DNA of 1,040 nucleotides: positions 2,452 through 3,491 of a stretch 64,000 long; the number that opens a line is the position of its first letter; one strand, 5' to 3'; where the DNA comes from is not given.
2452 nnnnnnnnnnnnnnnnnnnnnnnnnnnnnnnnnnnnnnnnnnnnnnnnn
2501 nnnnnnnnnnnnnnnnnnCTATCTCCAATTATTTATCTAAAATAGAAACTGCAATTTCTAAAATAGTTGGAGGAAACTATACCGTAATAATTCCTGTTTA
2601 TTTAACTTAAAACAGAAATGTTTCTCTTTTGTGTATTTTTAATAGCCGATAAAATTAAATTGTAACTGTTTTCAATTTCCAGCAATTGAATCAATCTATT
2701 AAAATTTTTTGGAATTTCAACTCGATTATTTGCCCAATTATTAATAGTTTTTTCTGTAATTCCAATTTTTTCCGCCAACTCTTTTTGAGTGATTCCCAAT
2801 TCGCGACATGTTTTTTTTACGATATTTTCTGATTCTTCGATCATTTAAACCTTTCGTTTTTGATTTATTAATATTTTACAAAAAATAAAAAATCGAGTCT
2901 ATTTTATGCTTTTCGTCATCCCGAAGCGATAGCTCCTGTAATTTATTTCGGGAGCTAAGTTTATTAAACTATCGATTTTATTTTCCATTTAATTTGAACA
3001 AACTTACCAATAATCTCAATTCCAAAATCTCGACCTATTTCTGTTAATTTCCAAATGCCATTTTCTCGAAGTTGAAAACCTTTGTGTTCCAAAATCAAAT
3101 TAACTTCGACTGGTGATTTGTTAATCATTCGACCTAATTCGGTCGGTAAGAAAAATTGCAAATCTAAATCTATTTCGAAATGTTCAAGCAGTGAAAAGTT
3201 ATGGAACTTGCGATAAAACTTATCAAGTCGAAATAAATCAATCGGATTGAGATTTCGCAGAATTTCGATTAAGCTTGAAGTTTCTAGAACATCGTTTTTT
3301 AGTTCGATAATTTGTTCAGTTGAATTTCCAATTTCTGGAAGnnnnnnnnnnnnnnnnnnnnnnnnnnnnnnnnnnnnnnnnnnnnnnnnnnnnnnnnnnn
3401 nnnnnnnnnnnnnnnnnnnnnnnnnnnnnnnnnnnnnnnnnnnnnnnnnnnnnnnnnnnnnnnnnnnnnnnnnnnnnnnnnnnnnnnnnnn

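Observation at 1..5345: Tandem array of heteroimmune-looking 'HTH + antirepressor' cassettes with N-terminal domain swapping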

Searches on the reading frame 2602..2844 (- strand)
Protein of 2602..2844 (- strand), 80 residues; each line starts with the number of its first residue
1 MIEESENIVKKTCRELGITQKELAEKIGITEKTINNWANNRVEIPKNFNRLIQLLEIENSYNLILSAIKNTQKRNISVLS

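Call 6: search_protein_families(library=pfam, proteins=[window:2602-2844:-], max_evalue=0.01)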
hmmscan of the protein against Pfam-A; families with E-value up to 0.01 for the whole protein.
window:2602-2844:- (80 aa): 11 families
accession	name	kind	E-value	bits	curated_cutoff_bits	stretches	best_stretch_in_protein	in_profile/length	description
PF01381.28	HTH_3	-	1.3e-08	35.2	23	1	11-44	3-36/55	Helix-turn-helix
PF12844.13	HTH_19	-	1.3e-07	31.8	30.2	1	10-56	5-49/64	Helix-turn-helix domain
PF13443.12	HTH_26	-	9.5e-06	26.2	22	1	10-43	3-36/63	Cro/C1-type HTH DNA-binding domain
PF15943.11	YdaS_toxin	-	1.2e-05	25.5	30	1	11-48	3-39/65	Bacterial toxin YdaS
PF13412.12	HTH_24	-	0.00042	20.3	21.9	1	17-35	17-35/48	Winged helix-turn-helix DNA-binding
PF17762.8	HTH_ParB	-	0.00043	20.8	22.6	1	2-72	6-74/102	ParB HTH domain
PF13384.12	HTH_23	-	0.0017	18.5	24.6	1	13-38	15-38/50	Homeodomain-like domain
PF07022.19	Phage_CI_repr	-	0.0019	19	22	1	8-39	2-34/65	Bacteriophage CI repressor helix-turn-helix domain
PF08281.18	Sigma70_r4_2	-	0.0082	16.2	25.7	0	14-37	23-46/54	Sigma-70, region 4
PF13542.12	HTH_Tnp_ISL3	-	0.0088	15.9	27.4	0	13-42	24-51/51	Helix-turn-helix domain of transposase family ISL3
PF20432.4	Xre-like-HTH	-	0.009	16.7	25.8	0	9-36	15-42/63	Antitoxin Xre-like helix-turn-helix domain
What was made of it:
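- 2602..2844 (-): HTH2, an 80-aa Xre-type regulator. HTH_3, E 1.3e-8 (call 6).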

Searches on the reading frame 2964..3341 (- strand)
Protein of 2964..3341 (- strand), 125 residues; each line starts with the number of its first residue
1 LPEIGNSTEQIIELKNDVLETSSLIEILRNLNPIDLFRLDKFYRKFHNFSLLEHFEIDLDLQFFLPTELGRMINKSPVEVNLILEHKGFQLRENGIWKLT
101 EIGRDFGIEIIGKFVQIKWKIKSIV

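Call 19: search_protein_families(library=phrogs, proteins=[window:2964-3341:-], max_evalue=0.01)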
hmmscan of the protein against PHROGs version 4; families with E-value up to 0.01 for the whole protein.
window:2964-3341:- (125 aa): 0 families

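Call 20: search_protein_families(library=padloc, proteins=[window:2964-3341:-], max_evalue=0.01)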
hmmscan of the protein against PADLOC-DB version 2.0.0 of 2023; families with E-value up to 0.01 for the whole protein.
window:2964-3341:- (125 aa): 1 family
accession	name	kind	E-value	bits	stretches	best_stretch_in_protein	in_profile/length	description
PDLC05067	PDC-S69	-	0.0034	15.1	1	64-107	80-123/289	-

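Call 29: search_dna_similar(query=window:2964-3341:-, collection=phages, mode=protein, max_evalue=0.01, max_rows=20)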
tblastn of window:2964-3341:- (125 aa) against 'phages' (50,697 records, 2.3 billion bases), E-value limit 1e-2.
Records with a match: 2; places in all: 2; records where one place covers at least 80% of the query: 2.
Best place of each record, by identity: <60% 2.
By first word of the organism name: Geobacillus 2.
By host as written in the record: Geobacillus 2.
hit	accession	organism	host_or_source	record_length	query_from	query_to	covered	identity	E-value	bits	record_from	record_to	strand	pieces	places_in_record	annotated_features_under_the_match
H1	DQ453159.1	Geobacillus virus E2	Geobacillus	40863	6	125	96%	28.5%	7e-3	40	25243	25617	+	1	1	hypothetical protein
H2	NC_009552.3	Geobacillus virus E2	Geobacillus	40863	6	125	96%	28.5%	7e-3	40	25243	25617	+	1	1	Rha-like transcriptional regulator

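Call 71: search_protein_representatives(alignment_id=A3)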
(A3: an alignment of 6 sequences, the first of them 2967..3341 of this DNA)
Query: 6 sequences, 125 profile positions. Proteins with E-value up to 0.001 (for the whole library): 125; up to 1e-10: 56; up to 1e-30: 5. The best 125 are listed.
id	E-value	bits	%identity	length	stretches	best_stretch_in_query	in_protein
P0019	9.6e-54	197.1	-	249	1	2-125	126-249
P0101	6.3e-52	191.3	-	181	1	1-125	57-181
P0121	6.9e-41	155.6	-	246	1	1-125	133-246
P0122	9.1e-38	145.5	-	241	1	20-125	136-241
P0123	4.8e-35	136.7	-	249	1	9-125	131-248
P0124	1.2e-30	122.5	-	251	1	4-125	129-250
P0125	1.6e-27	112.5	-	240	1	10-122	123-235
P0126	2.7e-27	111.7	-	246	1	19-125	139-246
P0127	2.7e-27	111.7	-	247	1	20-125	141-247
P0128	5.0e-27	110.8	-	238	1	22-125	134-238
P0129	6.6e-27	110.4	-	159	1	19-124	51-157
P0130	4.0e-26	107.9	-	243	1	7-125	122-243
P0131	5.0e-26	107.6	-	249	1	21-124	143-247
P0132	5.4e-26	107.5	-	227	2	3-124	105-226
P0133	7.6e-26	107.0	-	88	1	42-125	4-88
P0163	4.6e-15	72.2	-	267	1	24-122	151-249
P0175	3.6e-08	49.9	-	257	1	56-107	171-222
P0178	1.4e-07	47.9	-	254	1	8-122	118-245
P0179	1.5e-07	47.9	-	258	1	37-115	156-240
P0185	1.1e-06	45.1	-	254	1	52-111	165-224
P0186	1.7e-06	44.5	-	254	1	4-120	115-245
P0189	3.8e-06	43.4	-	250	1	3-111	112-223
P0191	5.4e-06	42.9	-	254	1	55-111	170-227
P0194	7.2e-06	42.5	-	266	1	61-107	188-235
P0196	8.5e-06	42.2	-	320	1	61-120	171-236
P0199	2.2e-05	40.9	-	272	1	65-120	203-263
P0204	3.1e-05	40.4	-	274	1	53-107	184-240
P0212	8.1e-05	39.1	-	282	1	60-110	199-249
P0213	9.1e-05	38.9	-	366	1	51-107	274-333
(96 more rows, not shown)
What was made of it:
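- The CTD is rare globally, with 125 50%-identity clusters in 1.84 billion proteins (call 71).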

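Call 72: search_protein_families(library=pfam, proteins=[P0175, P0178, P0185, P0191, P0194, P0199, P0204, P0212, P0213, P0196], max_evalue=0.01)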
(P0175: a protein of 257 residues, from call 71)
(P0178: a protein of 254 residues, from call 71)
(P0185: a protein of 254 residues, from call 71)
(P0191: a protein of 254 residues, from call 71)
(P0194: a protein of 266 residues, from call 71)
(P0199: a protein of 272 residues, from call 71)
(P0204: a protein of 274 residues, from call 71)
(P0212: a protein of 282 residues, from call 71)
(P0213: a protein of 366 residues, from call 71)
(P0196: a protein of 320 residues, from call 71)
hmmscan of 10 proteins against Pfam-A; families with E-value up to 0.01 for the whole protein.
P0175 (257 aa): 1 family
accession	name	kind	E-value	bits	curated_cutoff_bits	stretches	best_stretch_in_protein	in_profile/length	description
PF02498.22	Bro-N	-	3.5e-21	76.1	25.6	1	14-98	2-96/96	BRO family, N-terminal domain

P0178 (254 aa): 3 families
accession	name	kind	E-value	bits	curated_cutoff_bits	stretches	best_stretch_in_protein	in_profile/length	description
PF08346.17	AntA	-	5.5e-19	69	27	1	20-92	1-68/68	AntA/AntB antirepressor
PF03374.19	ANT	-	0.0015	19.3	25.3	0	173-252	19-103/108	Phage antirepressor protein KilAC domain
PF09669.15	Phage_pRha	-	0.0063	17.5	29.9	0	57-104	41-84/91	Phage regulatory protein Rha (Phage_pRha)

P0185 (254 aa): 1 family
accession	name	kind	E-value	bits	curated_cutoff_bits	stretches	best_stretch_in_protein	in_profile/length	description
PF04383.19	KilA-N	-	1.3e-24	86.6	23.8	1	11-108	6-106/107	KilA-N domain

P0191 (254 aa): 1 family
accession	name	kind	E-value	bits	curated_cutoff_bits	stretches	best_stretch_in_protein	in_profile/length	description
PF02498.22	Bro-N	-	1.9e-21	76.9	25.6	1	14-105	2-96/96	BRO family, N-terminal domain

P0194 (266 aa): 1 family
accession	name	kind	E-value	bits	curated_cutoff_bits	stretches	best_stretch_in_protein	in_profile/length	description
PF02498.22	Bro-N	-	1.2e-06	29.5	25.6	1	10-108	2-96/96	BRO family, N-terminal domain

P0199 (272 aa): 1 family
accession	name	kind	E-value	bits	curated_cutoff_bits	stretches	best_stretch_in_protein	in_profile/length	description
PF10547.14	P22_AR_N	-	5.9e-31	107.5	30.7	1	9-116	3-112/115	P22_AR N-terminal domain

P0204 (274 aa): 1 family
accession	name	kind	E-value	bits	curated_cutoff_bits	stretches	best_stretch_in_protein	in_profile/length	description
PF09669.15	Phage_pRha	-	5.2e-11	43.4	29.9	1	44-124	1-91/91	Phage regulatory protein Rha (Phage_pRha)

P0212 (282 aa): 1 family
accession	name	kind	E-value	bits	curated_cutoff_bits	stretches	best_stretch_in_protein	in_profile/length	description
PF10543.14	ORF6N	-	3.6e-11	43.6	27.8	1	27-111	8-86/86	ORF6N domain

P0213 (366 aa): 0 families

P0196 (320 aa): 1 family
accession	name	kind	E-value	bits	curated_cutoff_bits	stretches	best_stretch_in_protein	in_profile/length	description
PF09669.15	Phage_pRha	-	8.4e-28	97.2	29.9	1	14-98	1-91/91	Phage regulatory protein Rha (Phage_pRha)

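Call 87: search_dna_similar(query=window:2964-3341:-, collection=plasmids, mode=protein, max_evalue=0.01, max_rows=12)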
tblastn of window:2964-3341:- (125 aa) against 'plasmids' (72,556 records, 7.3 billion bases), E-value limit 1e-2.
No match.

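Call 94: search_protein_families(library=pfam, proteins=[P0121, P0122, P0125, P0163, P0179, P0186, P0189], max_evalue=0.1)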
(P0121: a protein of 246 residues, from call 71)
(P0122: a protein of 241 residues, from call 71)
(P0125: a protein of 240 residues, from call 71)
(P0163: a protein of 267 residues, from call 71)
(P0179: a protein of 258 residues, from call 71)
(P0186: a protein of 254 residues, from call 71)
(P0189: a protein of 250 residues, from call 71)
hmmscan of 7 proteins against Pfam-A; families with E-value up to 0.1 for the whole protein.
P0121 (246 aa): 5 families
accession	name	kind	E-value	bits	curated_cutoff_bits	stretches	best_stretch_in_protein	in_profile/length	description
PF09669.15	Phage_pRha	-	0.0014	19.6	29.9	0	38-119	2-85/91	Phage regulatory protein Rha (Phage_pRha)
PF04262.19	Glu_cys_ligase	-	0.0027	16.8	27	1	140-207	243-311/372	Glutamate-cysteine ligase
PF08475.15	Baculo_VP91_N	-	0.049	13.8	24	0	166-217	21-72/192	Viral capsid protein 91 N-terminal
PF20292.4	MC7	-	0.051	14.1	27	0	168-212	8-52/69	ABC-three component (ABC-3C) system Middle Component 7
PF00112.29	Peptidase_C1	-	0.089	13.3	20.7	0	68-159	69-145/220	Papain family cysteine protease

P0122 (241 aa): 1 family
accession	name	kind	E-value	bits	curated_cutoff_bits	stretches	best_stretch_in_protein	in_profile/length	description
PF08346.17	AntA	-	5.6e-21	75.4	27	1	18-92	1-68/68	AntA/AntB antirepressor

P0125 (240 aa): 1 family
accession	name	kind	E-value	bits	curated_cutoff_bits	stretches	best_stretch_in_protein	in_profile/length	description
PF02498.22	Bro-N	-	1.2e-22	80.8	25.6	1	18-103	1-96/96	BRO family, N-terminal domain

P0163 (267 aa): 4 families
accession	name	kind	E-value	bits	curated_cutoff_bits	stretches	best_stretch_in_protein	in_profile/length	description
PF09669.15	Phage_pRha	-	9.1e-10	39.4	29.9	1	47-123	13-90/91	Phage regulatory protein Rha (Phage_pRha)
PF14667.12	Polysacc_synt_C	-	0.049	14.2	28.7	0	105-164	37-94/111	Polysaccharide biosynthesis C-terminal domain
PF12892.13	FctA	-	0.061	14.5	22.1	0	23-92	10-72/120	Spy0128-like isopeptide containing domain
PF12805.13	FUSC-like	-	0.072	12.6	22.1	0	73-159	132-219/284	FUSC-like inner membrane protein yccS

P0179 (258 aa): 2 families
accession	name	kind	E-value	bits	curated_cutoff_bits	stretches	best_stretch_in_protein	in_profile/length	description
PF09669.15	Phage_pRha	-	2.7e-23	82.8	29.9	1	25-122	1-91/91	Phage regulatory protein Rha (Phage_pRha)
PF02024.20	Leptin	-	0.078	13.2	25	0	3-74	37-108/145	Leptin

P0186 (254 aa): 2 families
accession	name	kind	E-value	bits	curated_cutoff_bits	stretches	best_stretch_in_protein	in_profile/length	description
PF05119.17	Terminase_4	-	0.063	14.1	24.7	0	87-139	32-84/98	Phage terminase, small subunit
PF10869.13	DUF2666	-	0.096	13.4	23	0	180-209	99-127/135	Domain of unknown function (DUF2666)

P0189 (250 aa): 1 family
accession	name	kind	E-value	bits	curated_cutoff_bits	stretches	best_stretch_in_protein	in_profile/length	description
PF04383.19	KilA-N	-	2.2e-24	85.8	23.8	1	8-107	2-106/107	KilA-N domain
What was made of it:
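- Distant CTD carriers have Bro-N, AntA, KilA-N, P22_AR_N, Rha or ORF6N N-domains (calls 72, 94).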
